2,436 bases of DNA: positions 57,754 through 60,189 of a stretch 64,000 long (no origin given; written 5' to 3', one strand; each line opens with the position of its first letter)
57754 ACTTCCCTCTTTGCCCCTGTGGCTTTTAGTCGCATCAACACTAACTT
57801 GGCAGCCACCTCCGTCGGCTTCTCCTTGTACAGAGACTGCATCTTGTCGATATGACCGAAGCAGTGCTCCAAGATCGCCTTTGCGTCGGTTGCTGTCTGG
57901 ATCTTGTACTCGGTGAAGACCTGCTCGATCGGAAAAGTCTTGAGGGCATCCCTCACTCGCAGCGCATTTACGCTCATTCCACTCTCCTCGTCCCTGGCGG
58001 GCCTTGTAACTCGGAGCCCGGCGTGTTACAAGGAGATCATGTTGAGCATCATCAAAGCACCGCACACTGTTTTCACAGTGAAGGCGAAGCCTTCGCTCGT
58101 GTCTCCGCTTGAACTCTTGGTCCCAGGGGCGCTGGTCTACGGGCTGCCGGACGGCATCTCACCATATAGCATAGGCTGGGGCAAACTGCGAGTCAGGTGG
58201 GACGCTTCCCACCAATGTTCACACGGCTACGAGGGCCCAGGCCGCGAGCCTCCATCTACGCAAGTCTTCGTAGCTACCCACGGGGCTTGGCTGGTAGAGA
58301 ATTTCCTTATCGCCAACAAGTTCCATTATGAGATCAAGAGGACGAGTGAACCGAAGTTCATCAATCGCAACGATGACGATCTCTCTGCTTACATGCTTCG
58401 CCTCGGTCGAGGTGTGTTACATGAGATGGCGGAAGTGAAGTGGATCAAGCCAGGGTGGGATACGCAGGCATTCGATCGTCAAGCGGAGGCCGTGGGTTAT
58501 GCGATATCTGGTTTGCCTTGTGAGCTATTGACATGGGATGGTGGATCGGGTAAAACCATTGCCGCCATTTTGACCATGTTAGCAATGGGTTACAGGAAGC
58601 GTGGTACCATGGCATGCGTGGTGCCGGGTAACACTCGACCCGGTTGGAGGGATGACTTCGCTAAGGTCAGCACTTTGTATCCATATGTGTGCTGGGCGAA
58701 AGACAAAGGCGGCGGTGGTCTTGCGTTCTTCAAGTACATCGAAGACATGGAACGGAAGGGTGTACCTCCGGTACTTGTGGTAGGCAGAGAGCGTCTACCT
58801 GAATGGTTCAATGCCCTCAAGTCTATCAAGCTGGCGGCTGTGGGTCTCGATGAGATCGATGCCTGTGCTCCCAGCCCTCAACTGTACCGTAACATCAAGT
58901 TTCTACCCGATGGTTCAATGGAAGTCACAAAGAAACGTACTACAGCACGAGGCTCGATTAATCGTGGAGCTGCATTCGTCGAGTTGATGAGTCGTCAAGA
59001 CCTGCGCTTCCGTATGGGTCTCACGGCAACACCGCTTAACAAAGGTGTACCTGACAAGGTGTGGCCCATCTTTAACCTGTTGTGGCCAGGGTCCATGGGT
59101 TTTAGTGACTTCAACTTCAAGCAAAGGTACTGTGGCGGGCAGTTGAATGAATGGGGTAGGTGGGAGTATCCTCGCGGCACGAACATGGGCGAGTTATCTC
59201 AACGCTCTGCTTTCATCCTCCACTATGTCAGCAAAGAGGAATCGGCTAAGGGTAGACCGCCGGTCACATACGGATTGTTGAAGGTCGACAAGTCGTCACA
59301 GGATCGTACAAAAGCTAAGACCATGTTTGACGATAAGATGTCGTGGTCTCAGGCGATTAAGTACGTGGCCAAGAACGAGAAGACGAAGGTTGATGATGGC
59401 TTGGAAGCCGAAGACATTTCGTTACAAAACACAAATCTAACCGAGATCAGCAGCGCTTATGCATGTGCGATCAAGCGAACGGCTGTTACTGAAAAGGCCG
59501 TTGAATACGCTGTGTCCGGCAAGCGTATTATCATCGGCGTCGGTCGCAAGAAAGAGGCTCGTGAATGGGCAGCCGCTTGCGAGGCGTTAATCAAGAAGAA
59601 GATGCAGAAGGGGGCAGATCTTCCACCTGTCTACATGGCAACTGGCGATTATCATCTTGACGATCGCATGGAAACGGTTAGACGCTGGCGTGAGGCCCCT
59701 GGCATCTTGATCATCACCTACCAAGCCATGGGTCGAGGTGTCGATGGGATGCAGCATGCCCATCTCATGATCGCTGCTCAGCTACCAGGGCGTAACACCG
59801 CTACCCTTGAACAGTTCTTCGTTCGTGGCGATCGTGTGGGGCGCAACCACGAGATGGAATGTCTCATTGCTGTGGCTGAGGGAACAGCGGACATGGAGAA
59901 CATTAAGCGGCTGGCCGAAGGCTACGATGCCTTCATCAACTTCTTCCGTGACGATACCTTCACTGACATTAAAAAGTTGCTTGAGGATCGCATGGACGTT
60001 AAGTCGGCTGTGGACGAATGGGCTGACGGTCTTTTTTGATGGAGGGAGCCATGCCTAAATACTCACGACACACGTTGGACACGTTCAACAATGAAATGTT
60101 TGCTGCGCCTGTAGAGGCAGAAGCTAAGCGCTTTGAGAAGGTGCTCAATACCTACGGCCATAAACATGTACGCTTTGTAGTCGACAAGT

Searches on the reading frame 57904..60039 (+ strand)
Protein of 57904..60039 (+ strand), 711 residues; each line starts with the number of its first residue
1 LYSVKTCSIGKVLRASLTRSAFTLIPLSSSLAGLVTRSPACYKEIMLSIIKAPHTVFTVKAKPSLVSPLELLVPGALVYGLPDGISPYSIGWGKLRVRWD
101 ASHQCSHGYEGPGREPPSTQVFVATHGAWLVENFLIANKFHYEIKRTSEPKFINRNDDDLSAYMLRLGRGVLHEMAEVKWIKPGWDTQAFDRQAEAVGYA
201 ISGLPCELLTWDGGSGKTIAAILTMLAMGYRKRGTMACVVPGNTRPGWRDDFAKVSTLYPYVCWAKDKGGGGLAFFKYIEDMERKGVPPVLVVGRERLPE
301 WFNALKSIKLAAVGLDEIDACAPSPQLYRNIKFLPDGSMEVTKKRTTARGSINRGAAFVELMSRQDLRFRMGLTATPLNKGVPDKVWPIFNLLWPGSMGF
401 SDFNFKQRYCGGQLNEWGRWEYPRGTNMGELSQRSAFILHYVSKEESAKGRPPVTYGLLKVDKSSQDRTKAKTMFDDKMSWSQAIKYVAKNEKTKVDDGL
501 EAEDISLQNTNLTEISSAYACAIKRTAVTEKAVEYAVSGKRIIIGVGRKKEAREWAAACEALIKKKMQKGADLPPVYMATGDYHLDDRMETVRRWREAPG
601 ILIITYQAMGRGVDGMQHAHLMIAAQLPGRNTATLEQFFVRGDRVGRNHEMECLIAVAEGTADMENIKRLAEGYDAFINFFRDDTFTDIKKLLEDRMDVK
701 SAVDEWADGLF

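Call 12: search_dna_similar(query=window:57904-60039:+, collection=phages, mode=protein, max_rows=15)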
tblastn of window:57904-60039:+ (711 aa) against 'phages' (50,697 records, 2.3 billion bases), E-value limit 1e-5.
Records with a match: 26; places in all: 26; records where one place covers at least 80% of the query: 0.
Best place of each record, by identity: <60% 26.
By first word of the organism name: Gordonia 25; Rhodococcus 1.
By host as written in the record: Gordonia terrae 3612 25; Rhodococcus opacus 1.
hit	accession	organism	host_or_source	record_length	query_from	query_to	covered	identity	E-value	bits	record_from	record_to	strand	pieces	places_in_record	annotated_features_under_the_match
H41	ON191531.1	Rhodococcus phage Mbo2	Rhodococcus opacus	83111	208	685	67%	22.2%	2e-7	61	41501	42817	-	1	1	DNA helicase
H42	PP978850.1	Gordonia phage Damp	Gordonia terrae 3612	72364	180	614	61%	22.9%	2e-8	64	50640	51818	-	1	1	57: DNA helicase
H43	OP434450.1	Gordonia phage Minos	Gordonia terrae 3612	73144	180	614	61%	22.9%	2e-8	64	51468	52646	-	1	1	58: DNA helicase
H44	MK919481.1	Gordonia phage Newt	Gordonia terrae 3612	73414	180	614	61%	22.9%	2e-8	64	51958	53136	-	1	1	58: DNA helicase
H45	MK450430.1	Gordonia phage Harambe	Gordonia terrae 3612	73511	180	614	61%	22.9%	2e-8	64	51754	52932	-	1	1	57: DNA helicase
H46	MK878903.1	Gordonia phage Teal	Gordonia terrae 3612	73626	180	614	61%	22.9%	2e-8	64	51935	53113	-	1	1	57: DNA helicase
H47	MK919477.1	Gordonia phage Luker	Gordonia terrae 3612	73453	180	614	61%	22.9%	3e-8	64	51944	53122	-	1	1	58: DNA helicase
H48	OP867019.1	Gordonia phage GalacticEye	Gordonia terrae 3612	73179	180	614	61%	22.9%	3e-8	64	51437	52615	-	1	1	57: DNA helicase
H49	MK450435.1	Gordonia phage Hello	Gordonia terrae 3612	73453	180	614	61%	22.7%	3e-8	64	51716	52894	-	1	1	57: DNA helicase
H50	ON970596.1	Gordonia phage MrWormie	Gordonia terrae 3612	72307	180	614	61%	22.5%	7e-8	62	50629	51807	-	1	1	57: DNA helicase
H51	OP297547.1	Gordonia phage Jams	Gordonia terrae 3612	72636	180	614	61%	22.5%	7e-8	62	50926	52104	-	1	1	57: DNA helicase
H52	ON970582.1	Gordonia phage Shelley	Gordonia terrae 3612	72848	180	614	61%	22.5%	7e-8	62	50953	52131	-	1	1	57: DNA helicase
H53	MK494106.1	Gordonia phage Jormungandr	Gordonia terrae 3612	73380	180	614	61%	22.5%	7e-8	62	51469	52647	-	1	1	57: DNA helicase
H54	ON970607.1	Gordonia phage Lidong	Gordonia terrae 3612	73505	180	614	61%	22.5%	7e-8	62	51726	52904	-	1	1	57: DNA helicase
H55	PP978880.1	Gordonia phage Berries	Gordonia terrae 3612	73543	180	614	61%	22.5%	7e-8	62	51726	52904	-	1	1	57: DNA helicase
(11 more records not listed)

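Call 32: search_protein_families(library=pfam, proteins=[window:57904-60039:+], max_evalue=0.001)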
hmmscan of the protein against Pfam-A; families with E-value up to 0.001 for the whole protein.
window:57904-60039:+ (711 aa): 1 family
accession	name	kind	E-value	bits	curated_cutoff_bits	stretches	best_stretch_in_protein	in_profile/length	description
PF00271.37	Helicase_C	-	0.00064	20.4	23.5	0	538-647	14-108/110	Helicase conserved C-terminal domain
